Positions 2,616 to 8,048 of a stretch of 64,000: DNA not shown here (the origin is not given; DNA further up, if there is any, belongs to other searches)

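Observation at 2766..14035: Tightly coupled operon of two giant uncharacterised proteins with an SRPBCC/GyrI-like ligand-binding protein, a 4-TM protein and a small ORF, immediately upstream of era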

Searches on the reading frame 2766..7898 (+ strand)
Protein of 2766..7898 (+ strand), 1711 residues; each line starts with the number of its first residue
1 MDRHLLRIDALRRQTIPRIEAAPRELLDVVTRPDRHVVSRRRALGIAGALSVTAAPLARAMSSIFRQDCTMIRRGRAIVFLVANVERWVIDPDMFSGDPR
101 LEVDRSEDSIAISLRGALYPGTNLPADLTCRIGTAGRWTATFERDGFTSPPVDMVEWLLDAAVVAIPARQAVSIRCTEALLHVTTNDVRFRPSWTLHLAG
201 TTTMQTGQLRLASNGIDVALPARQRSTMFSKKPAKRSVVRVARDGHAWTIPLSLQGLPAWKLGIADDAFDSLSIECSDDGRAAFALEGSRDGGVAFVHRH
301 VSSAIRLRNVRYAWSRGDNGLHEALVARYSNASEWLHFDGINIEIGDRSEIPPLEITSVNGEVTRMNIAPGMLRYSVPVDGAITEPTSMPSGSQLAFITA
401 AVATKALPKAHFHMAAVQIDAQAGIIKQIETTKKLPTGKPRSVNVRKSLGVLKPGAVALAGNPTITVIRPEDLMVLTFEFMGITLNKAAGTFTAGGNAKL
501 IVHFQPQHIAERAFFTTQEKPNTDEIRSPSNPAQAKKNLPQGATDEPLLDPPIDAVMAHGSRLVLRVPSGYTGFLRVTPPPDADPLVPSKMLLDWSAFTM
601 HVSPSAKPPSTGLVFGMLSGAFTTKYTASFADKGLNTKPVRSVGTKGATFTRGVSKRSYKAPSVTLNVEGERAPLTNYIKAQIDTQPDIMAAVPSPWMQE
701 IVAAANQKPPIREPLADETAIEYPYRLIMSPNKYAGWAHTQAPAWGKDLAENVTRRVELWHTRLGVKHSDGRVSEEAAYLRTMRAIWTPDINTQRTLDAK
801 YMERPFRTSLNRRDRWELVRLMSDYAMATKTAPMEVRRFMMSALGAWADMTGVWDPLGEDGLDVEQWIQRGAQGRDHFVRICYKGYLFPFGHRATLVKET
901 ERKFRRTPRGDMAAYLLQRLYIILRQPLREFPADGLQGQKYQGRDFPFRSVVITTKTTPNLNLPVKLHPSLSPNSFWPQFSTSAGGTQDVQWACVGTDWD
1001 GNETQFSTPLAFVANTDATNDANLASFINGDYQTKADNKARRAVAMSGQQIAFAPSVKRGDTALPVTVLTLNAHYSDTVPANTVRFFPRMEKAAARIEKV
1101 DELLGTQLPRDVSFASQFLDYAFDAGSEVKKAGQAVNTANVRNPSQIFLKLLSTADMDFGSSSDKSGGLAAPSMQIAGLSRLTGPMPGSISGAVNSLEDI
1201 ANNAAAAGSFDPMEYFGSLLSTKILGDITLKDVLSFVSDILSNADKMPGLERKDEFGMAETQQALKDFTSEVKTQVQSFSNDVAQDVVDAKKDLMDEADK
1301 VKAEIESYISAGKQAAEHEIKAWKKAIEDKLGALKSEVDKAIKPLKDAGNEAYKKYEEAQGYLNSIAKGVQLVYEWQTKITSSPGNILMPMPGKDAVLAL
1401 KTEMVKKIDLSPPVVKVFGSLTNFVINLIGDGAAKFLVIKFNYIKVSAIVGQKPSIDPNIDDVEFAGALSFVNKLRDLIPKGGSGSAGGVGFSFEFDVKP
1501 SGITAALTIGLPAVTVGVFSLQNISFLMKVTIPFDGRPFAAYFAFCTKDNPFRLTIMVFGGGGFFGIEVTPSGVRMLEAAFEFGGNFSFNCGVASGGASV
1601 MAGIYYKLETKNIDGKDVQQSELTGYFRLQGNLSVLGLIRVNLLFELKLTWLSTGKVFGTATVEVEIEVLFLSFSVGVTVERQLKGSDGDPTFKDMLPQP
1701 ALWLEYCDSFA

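Call 9: search_protein_families(library=pfam, proteins=[window:2766-7898:+], max_evalue=0.1)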
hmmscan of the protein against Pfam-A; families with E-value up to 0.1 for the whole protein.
window:2766-7898:+ (1711 aa): 3 families
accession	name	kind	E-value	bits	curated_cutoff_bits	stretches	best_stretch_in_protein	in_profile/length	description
PF01442.23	Apolipoprotein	-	0.0002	21.6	90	1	1260-1348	70-162/190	Apolipoprotein A1/A4/E domain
PF12443.13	AKNA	-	0.084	13.9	28.1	0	1261-1290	54-83/99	AT-hook-containing transcription factor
PF07889.17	DUF1664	-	0.084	13.4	34.6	0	1258-1337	32-109/124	Protein of unknown function (DUF1664)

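Call 10: search_protein_families(library=ncbifam, proteins=[window:2766-7898:+], max_evalue=0.1)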
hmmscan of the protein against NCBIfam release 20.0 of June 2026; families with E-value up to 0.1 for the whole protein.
window:2766-7898:+ (1711 aa): 2 families
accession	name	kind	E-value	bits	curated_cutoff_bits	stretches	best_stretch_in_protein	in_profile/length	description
NF058591.1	archaellum_scaf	equivalog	0.0091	15.6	225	1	1262-1371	43-154/250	archaellum flagellar motor scaffold protein FlaX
TIGR04346.1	DotA_TraY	subfamily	0.097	11.2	100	0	1277-1356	228-307/656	DotA/TraY family protein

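Call 11: search_protein_families(library=phrogs, proteins=[window:2766-7898:+], max_evalue=0.1)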
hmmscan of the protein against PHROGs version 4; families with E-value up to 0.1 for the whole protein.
window:2766-7898:+ (1711 aa): 6 families
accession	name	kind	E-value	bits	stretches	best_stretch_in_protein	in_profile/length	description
phrog_9959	-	tail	0.0056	15.2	1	1230-1428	1110-1282/1708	tail length tape measure protein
phrog_257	-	tail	0.0075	16.4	1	1285-1387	144-255/508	minor tail protein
phrog_2683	-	tail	0.017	15.2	1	1216-1384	61-229/464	minor tail protein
phrog_167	-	tail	0.018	13.7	1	1258-1364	220-328/1555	tail length tape measure protein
phrog_2589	-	tail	0.024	11.9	1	1229-1361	811-942/3686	tail protein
phrog_9105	-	unknown function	0.033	14.9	1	1260-1330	84-157/190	-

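Call 12: search_protein_families(library=padloc, proteins=[window:2766-7898:+], max_evalue=0.1)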
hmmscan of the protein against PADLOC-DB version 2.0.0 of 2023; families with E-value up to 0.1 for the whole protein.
window:2766-7898:+ (1711 aa): 8 families
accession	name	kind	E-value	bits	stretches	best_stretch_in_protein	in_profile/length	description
PDLC03839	LeoA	-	0.00022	18.4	1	1259-1358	305-391/559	-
PDLC00598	ZorA1|ZorA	-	0.00035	17.1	1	1257-1366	343-452/663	MotA/ExbB/TolQ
PDLC00595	ZorA1|ZorA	-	0.0011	15.9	1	1192-1367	307-466/487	MotA/ExbB/TolQ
PDLC00637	ZorA2|ZorA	-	0.002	15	1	1258-1355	285-382/420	MotA/ExbB/TolQ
PDLC03841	LeoBC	-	0.0043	14.2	1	1258-1364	329-432/601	-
PDLC00601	ZorA1|ZorA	-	0.014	12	1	1259-1371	463-580/699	MotA/ExbB/TolQ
PDLC03859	LmuB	-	0.049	10.8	1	1258-1363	379-486/611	-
PDLC00648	ZorA3|ZorA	-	0.082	9.6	0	1261-1352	309-440/692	MotA/ExbB/TolQ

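Call 13: search_solved_structures(query=window:2766-7898:+, max_evalue=1)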
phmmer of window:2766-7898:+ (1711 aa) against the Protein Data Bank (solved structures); distinct sequences matched with E-value up to 1: 1.
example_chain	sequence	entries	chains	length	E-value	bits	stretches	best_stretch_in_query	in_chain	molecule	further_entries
1fi4_A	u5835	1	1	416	0.099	13.1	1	192-279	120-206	MEVALONATE 5-DIPHOSPHATE DECARBOXYLASE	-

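Call 15: find_homologous_proteins(query=window:2766-7898:+)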
Query window:2766-7898:+ (1711 aa): 26 proteins with E <= 0.001 among 8000 candidates.
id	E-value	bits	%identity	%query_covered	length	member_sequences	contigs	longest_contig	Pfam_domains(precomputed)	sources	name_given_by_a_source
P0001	0.0e+0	3689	93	100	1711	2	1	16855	-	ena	-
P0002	0.0e+0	3074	77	100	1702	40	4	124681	-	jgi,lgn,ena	jgi:hypothetical protein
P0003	0.0e+0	2687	68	100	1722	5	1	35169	PF01442.24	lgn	-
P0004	0.0e+0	1948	52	100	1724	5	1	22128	PF04513.18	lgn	-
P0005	0.0e+0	1935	53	100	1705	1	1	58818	PF01442.24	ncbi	-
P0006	0.0e+0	1931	52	100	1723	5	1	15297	-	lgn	-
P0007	0.0e+0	1923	52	100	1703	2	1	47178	-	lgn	-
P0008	0.0e+0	1920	53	100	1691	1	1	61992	PF01442.24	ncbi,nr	ncbi:MAG: hypothetical protein NTX15_10250 [Candidatus Kapabacteria bacterium]|nr:hypothetical prote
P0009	0.0e+0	1915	52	100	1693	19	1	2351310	PF01442.24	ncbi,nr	ncbi:MAG: apolipoprotein A1/A4/E family protein [Ignavibacteria bacterium]|nr:apolipoprotein A1/A4/E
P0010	0.0e+0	1884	53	100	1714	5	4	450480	PF01442.24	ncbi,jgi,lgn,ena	-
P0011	0.0e+0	1856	51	100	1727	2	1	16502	-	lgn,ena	-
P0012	0.0e+0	1850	50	100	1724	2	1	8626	-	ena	-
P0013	0.0e+0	1849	50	100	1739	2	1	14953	-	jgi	jgi:uncharacterized protein YjaG (DUF416 family)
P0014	0.0e+0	1846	51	100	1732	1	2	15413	-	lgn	-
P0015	0.0e+0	1843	51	100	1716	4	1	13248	-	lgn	-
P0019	8.2e-190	652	31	100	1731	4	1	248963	-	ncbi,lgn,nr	ncbi:MAG: hypothetical protein JWQ98_2375 [Chlorobi bacterium]|nr:hypothetical protein [Chlorobiota 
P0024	4.0e-36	142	27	27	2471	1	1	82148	-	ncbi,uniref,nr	ncbi:hypothetical protein [Sabulicella glaciei]|uniref:Uncharacterized protein n=1 Tax=Sabulicella g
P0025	1.1e-31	127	23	36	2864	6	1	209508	-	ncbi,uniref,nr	ncbi:hypothetical protein E4V01_08510 [Methylorubrum sp. Q1]|uniref:hypothetical protein n=1 Tax=Met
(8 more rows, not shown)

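Call 17: find_encoding_contigs(protein=P0009, flank=10000, max_places=2)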
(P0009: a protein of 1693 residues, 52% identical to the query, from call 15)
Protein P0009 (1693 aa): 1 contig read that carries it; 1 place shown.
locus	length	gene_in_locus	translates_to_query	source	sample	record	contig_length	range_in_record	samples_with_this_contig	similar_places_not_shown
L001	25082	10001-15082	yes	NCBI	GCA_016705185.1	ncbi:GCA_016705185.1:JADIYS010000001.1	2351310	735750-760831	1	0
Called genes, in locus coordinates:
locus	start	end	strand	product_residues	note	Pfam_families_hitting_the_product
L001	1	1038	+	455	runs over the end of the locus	PF01225:Mur_ligase, PF08245:Mur_ligase_M, PF02875:Mur_ligase_C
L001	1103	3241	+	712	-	PF00639:Rotamase, PF13616:Rotamase_3, PF13145:Rotamase_2 (weak), PF00639:Rotamase, PF13616:Rotamase_3, PF13145:Rotamase_2, PF00639:Rotamase (weak)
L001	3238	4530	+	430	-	PF13624:SurA_N_3, PF09312:SurA_N (weak), PF13145:Rotamase_2, PF13616:Rotamase_3, PF00639:Rotamase, PF13616:Rotamase_3, PF00639:Rotamase, PF13145:Rotamase_2 (weak)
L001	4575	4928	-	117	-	PF05635:23S_rRNA_IVP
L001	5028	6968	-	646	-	-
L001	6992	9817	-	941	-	PF25384:Alsin_RLD (faint), PF25390:WD40_RLD, PF00415:RCC1, PF13540:RCC1_2, PF25390:WD40_RLD, PF13540:RCC1_2, PF00415:RCC1, PF13540:RCC1_2 (weak)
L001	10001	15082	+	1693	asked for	PF01442:Apolipoprotein (weak)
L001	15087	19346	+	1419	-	-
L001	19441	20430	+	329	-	PF10604:Polyketide_cyc2, PF06445:GyrI-like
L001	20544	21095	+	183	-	-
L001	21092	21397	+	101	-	-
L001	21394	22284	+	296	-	PF00009:GTP_EFTU (faint), PF00350:Dynamin_N (faint), PF01926:MMR_HSR1, PF02421:FeoB_N, PF03193:RsgA_GTPase (faint), PF04548:AIG1 (weak), PF07650:KH_2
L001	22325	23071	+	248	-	PF13525:YfiO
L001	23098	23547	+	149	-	PF03061:4HBT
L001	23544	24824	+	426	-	PF17116:T9SS_plug_1st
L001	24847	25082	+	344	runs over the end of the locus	PF05496:RuvB_N, PF00004:AAA, PF07728:AAA_5, PF17864:AAA_lid_4, PF05491:WHD_RuvB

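Call 18: find_encoding_contigs(protein=P0024, flank=10000, max_places=2)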
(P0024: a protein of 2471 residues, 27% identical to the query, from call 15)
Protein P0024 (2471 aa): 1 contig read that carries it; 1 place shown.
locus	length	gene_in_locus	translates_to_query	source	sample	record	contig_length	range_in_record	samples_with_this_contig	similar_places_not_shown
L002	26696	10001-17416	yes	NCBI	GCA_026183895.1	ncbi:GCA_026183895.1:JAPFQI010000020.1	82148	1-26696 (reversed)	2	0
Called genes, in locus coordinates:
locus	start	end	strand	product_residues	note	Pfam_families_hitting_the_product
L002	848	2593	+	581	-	PF00082:Peptidase_S8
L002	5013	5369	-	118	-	PF05717:TnpB_IS66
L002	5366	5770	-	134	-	PF01527:HTH_Tnp_1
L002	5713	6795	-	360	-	PF01548:DEDD_Tnp_IS110, PF02371:Transposase_20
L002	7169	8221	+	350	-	PF01548:DEDD_Tnp_IS110, PF02371:Transposase_20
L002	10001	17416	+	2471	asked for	-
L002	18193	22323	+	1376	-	-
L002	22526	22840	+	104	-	PF13551:HTH_29 (faint)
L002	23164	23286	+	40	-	-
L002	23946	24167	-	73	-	PF13340:DUF4096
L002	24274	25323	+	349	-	PF03372:Exo_endo_phos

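Call 38: find_encoding_contigs(protein=P0019, flank=10000, max_places=1)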
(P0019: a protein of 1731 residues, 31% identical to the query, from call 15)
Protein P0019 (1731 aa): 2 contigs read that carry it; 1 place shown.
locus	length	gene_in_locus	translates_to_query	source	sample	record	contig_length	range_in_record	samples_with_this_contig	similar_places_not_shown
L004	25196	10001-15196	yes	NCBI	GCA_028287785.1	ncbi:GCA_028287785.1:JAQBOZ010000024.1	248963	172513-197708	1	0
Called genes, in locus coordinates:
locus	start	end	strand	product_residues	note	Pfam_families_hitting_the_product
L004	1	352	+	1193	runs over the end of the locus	PF00005:ABC_tran (faint), PF02463:SMC_N, PF13175:AAA_15, PF13304:AAA_21 (weak), PF13476:AAA_23, PF24161:CCDC39 (weak), PF06470:SMC_hinge, PF13304:AAA_21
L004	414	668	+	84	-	-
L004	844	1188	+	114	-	PF00031:Cystatin, PF16845:SQAPI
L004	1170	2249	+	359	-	PF06224:AlkZ-like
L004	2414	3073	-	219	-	PF12973:Cupin_7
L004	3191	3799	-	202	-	PF04542:Sigma70_r2, PF08281:Sigma70_r4_2, PF04545:Sigma70_r4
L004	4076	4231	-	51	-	-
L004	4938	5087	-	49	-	-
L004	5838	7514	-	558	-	PF28559:TPR_SusR (faint), PF07719:TPR_2 (faint), PF13374:TPR_10 (faint), PF13428:TPR_14 (faint), PF13424:TPR_12, PF17874:TPR_MalT, PF13424:TPR_12 (weak), PF00196:GerE, +4 more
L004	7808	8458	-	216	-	PF01073:3Beta_HSD (weak), PF01370:Epimerase, PF07993:NAD_binding_4 (faint), PF13460:NAD_binding_10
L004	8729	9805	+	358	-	-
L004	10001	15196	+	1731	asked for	-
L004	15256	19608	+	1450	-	-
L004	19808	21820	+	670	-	-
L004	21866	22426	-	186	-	-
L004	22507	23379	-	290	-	PF04434:SWIM (weak)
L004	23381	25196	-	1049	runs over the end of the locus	PF12419:DUF3670, PF00176:SNF2-rel_dom, PF04851:ResIII (weak), PF00271:Helicase_C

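Call 39: find_encoding_contigs(protein=P0025, flank=10000, max_places=1)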
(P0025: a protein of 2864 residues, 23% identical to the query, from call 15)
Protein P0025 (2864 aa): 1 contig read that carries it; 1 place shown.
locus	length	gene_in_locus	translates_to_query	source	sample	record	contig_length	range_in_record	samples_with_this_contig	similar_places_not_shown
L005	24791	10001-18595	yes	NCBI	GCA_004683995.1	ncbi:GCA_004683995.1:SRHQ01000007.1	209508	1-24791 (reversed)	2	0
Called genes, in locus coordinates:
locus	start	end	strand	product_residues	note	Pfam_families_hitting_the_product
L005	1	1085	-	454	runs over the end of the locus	PF01979:Amidohydro_1, PF07969:Amidohydro_3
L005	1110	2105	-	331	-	-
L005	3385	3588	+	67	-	PF13318:AtzG-like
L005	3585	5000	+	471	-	PF01425:Amidase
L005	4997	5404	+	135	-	PF11533:AtzH-like, PF13474:SnoaL_3, PF14534:DUF4440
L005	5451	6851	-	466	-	PF00860:Xan_ur_permease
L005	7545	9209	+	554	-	-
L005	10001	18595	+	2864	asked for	-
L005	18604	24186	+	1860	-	-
